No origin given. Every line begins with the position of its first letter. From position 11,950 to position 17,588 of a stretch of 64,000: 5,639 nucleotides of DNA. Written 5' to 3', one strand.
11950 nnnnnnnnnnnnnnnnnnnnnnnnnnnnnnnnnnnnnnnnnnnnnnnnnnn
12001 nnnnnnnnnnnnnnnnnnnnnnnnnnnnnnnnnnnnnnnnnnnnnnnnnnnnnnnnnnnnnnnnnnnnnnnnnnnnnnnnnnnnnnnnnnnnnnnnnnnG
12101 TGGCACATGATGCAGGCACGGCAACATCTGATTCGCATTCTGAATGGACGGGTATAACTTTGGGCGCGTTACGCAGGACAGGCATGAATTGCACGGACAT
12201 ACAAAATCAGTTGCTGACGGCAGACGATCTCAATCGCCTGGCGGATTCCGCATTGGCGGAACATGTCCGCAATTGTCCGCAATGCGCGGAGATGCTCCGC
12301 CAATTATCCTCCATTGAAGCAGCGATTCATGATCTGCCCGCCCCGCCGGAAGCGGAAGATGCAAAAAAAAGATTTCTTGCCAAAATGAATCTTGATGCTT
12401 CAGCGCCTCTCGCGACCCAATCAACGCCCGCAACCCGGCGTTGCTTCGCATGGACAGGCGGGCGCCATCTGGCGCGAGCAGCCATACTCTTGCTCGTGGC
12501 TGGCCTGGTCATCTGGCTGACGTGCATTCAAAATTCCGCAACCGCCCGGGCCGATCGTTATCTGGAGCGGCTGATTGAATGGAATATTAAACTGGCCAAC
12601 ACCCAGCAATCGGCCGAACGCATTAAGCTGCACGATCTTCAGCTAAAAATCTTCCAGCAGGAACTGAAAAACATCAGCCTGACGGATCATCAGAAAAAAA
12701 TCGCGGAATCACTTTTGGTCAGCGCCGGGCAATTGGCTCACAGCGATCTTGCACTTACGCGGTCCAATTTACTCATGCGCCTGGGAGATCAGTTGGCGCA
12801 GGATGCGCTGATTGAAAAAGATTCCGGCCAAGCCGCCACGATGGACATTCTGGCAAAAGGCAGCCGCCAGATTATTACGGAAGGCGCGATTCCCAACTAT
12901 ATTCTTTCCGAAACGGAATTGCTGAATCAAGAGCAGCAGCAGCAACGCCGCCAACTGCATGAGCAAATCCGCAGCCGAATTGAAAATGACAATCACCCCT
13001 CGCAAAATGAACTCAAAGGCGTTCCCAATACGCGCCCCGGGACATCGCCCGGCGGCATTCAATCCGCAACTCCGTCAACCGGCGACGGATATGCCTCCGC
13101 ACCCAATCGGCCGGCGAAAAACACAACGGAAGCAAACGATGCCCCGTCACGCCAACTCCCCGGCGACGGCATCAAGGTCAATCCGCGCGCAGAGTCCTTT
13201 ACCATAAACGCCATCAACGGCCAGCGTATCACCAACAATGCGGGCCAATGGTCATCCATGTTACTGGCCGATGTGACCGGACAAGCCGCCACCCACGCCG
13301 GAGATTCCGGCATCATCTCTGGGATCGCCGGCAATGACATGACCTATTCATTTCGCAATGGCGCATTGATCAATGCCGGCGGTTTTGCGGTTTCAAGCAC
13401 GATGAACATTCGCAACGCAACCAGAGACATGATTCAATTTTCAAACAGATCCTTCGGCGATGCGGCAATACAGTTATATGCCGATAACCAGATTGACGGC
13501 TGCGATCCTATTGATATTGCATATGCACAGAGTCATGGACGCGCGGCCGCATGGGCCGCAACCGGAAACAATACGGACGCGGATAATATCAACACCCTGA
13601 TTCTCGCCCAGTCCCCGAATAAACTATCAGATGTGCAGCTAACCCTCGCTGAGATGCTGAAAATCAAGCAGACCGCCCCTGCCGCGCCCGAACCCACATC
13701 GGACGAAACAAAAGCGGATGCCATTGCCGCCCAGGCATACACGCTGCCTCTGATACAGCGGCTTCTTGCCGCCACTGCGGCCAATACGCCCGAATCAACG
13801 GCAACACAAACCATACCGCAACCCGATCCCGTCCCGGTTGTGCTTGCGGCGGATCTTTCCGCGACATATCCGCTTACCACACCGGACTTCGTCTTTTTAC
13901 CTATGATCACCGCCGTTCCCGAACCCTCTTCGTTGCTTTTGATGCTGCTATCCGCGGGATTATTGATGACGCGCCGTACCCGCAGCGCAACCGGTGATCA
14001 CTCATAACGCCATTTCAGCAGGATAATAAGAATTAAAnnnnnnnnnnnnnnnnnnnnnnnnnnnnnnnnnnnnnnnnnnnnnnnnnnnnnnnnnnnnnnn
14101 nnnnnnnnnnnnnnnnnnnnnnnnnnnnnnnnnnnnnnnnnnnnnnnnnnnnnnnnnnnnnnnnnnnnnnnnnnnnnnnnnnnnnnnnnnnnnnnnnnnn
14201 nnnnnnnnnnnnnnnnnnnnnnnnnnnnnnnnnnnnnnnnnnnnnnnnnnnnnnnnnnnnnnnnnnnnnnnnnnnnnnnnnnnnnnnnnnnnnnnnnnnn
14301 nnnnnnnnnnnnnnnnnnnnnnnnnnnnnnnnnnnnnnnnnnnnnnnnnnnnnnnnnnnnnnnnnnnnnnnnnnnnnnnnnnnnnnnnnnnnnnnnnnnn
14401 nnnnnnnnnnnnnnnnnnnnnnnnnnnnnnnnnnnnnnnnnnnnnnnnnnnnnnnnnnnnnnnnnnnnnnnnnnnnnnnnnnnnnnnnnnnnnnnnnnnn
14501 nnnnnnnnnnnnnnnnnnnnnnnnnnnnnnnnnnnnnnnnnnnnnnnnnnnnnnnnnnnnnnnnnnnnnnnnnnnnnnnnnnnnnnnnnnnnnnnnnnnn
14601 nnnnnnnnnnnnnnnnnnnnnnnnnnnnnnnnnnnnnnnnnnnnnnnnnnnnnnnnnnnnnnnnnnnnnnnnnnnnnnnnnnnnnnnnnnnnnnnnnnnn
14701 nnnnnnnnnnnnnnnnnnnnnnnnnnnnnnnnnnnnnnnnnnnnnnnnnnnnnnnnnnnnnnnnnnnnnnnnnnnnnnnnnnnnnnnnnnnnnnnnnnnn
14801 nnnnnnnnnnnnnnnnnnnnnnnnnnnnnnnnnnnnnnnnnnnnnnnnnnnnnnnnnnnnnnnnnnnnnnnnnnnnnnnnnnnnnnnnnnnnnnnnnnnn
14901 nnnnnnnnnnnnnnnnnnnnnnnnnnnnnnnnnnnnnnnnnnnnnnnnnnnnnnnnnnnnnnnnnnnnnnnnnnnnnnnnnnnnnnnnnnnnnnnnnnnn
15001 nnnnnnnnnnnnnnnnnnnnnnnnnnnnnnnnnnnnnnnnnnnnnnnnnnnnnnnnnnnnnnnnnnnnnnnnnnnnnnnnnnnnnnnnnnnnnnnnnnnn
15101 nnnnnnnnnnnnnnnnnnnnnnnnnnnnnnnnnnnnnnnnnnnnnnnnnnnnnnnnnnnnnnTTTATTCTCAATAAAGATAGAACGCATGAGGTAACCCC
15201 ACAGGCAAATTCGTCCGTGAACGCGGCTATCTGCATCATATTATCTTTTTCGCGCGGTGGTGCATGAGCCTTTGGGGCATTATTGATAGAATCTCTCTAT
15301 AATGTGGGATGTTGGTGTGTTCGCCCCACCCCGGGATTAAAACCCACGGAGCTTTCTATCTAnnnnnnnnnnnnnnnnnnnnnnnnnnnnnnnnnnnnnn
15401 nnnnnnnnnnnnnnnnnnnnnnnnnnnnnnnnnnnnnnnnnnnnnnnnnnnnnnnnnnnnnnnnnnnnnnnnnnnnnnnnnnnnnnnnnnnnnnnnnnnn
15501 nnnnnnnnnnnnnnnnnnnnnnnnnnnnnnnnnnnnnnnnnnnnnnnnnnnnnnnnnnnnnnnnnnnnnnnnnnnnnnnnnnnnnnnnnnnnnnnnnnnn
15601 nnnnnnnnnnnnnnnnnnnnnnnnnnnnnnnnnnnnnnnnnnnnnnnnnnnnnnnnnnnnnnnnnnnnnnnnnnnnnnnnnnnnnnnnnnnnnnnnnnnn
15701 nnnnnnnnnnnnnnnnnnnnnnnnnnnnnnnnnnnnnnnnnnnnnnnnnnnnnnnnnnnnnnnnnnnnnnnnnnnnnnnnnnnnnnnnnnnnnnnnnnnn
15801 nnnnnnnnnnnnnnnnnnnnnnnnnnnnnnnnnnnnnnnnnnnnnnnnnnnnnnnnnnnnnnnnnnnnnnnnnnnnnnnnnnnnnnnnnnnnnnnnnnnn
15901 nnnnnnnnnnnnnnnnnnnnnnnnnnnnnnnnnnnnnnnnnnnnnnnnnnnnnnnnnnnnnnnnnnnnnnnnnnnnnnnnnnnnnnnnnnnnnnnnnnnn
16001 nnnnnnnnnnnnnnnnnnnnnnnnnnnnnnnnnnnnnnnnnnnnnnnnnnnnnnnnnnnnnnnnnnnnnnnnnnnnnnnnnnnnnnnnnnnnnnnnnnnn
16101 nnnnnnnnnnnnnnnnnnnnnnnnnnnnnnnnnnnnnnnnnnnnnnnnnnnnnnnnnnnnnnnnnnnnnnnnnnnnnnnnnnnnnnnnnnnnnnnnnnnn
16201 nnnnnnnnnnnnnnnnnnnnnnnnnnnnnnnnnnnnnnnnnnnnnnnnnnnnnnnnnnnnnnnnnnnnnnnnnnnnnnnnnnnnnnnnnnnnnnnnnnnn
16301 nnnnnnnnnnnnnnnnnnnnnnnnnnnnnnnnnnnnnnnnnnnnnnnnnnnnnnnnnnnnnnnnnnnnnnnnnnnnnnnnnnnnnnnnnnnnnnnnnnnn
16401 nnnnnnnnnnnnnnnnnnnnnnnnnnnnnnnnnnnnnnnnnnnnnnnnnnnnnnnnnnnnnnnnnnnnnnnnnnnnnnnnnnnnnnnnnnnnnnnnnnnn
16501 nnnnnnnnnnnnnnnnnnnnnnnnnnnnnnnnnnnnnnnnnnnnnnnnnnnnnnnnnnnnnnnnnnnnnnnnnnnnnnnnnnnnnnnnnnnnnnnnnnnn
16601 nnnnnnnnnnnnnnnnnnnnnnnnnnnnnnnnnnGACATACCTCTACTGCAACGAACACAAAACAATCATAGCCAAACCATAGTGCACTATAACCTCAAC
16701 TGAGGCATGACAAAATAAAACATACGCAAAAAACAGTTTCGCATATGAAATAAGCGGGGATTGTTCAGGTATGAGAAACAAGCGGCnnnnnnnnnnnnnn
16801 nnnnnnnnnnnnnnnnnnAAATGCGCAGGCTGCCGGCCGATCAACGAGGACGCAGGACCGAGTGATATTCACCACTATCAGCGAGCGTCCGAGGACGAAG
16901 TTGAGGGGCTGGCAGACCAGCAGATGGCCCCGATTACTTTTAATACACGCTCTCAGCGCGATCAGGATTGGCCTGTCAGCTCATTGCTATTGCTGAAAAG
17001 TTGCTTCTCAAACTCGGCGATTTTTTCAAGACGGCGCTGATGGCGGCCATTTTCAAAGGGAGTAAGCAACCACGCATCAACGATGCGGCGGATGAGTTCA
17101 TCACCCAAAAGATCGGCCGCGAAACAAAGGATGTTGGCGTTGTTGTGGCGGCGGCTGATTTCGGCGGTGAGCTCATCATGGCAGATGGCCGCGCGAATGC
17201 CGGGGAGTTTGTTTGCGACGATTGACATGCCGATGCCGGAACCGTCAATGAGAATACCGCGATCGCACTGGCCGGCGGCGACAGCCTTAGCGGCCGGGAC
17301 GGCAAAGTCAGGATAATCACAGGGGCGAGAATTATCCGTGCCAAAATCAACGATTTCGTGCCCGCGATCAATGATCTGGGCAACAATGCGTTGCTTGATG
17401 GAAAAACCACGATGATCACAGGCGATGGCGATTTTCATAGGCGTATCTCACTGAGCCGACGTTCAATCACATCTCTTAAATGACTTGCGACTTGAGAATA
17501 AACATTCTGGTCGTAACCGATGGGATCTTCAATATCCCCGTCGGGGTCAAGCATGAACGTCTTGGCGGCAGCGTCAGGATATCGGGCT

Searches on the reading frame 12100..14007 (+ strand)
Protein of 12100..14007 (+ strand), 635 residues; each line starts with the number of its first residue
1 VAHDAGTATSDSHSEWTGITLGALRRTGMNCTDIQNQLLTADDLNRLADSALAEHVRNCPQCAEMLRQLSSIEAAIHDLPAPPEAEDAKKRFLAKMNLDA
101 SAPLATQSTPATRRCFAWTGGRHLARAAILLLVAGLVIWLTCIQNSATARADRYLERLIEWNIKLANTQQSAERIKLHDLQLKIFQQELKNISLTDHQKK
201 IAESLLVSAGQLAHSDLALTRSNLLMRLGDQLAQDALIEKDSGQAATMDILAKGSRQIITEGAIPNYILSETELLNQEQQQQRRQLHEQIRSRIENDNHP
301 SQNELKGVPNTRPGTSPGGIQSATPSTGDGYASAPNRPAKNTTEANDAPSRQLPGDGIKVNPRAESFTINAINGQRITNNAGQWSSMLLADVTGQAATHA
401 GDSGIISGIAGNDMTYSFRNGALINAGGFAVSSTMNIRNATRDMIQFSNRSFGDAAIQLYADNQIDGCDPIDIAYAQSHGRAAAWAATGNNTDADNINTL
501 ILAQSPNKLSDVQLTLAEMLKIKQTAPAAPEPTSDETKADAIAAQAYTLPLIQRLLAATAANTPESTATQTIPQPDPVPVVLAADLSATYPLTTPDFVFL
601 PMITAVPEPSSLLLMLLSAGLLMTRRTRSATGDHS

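Call 75: search_protein_families(library=pfam, proteins=[window:12100-14007:+], max_evalue=0.01)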
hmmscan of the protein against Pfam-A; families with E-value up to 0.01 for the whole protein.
window:12100-14007:+ (635 aa): 1 family
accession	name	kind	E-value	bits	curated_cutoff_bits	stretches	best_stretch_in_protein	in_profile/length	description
PF07589.16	PEP-CTERM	-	0.0011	19.4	20.7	1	605-622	1-17/24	PEP-CTERM motif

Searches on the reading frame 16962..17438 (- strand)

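Call 75: search_protein_families(library=pfam, proteins=[window:16962-17438:-], max_evalue=0.01)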
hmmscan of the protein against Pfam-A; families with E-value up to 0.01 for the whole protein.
window:16962-17438:- (158 aa): 1 family
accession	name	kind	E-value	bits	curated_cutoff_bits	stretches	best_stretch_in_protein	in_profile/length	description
PF02502.23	LacAB_rpiB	-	4e-57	192.5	24.7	1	3-140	1-138/138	Ribose/Galactose Isomerase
